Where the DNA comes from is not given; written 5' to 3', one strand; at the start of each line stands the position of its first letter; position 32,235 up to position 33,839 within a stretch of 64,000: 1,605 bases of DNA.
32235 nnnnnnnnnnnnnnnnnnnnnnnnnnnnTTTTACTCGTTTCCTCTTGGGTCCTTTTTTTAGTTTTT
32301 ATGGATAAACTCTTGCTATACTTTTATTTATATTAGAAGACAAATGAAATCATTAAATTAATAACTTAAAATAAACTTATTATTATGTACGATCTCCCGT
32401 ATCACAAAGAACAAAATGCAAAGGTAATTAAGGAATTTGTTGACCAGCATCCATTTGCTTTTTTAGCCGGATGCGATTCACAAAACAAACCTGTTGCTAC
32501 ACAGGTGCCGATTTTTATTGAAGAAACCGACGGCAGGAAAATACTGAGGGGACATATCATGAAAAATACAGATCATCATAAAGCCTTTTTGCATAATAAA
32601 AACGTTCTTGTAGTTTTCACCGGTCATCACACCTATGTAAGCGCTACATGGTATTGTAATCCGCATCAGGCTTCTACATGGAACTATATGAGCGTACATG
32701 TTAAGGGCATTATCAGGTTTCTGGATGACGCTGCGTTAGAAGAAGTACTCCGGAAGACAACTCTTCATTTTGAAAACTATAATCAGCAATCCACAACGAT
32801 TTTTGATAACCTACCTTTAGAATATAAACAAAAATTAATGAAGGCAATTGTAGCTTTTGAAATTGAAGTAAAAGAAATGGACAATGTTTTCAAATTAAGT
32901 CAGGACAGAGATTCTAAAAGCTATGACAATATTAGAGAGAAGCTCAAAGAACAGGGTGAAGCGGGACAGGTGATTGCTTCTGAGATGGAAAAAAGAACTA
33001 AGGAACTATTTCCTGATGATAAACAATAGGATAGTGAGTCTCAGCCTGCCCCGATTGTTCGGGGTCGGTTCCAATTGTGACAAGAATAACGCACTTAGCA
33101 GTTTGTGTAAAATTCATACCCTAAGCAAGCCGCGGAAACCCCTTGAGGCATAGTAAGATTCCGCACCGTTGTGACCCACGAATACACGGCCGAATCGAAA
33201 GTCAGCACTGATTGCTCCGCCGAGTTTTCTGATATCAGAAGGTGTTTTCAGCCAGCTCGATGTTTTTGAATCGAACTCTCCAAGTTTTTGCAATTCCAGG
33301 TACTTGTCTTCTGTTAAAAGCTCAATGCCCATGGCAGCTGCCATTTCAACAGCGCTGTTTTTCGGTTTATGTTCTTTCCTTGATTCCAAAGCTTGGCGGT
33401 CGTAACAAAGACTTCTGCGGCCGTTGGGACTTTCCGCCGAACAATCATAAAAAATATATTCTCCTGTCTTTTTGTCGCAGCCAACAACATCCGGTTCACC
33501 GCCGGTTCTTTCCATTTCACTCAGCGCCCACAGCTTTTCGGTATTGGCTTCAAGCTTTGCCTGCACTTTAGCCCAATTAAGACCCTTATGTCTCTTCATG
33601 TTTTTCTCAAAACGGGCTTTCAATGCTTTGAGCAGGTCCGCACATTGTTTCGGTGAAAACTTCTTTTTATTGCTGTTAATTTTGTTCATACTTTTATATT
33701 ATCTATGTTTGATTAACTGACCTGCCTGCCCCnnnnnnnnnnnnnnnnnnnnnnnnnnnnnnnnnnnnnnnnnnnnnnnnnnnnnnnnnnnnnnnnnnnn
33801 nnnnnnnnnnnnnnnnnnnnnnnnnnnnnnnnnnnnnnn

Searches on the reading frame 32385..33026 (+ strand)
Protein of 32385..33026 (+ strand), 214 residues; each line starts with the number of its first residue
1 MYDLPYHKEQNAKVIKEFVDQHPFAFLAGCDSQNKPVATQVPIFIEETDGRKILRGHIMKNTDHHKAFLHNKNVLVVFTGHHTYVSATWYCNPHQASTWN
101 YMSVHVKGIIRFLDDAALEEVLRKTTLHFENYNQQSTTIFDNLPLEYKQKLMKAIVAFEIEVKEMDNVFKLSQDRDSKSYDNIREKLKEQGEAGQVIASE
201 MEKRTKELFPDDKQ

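Call 55: search_protein_families(library=pfam, proteins=[window:32385-33026:+], max_evalue=0.00001)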
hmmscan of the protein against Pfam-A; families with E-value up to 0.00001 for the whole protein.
window:32385-33026:+ (214 aa): 2 families
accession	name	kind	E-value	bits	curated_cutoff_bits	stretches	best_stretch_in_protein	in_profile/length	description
PF04299.18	FMN_bind_2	-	1.2e-40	139.3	22.4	1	1-163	1-167/168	Putative FMN-binding domain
PF01243.27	PNPOx_N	-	4.5e-06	27.5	28.1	1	14-147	4-98/120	Pyridoxamine 5'-phosphate oxidase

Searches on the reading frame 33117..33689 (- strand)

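Call 20: search_protein_families(library=pfam, proteins=[window:33117-33689:-], max_evalue=0.001)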
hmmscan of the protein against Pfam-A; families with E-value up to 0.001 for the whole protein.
window:33117-33689:- (191 aa): 1 family
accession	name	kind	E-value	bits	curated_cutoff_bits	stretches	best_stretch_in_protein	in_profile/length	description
PF14066.11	DUF4256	-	3.9e-90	300.5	27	1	19-191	1-173/173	Protein of unknown function (DUF4256)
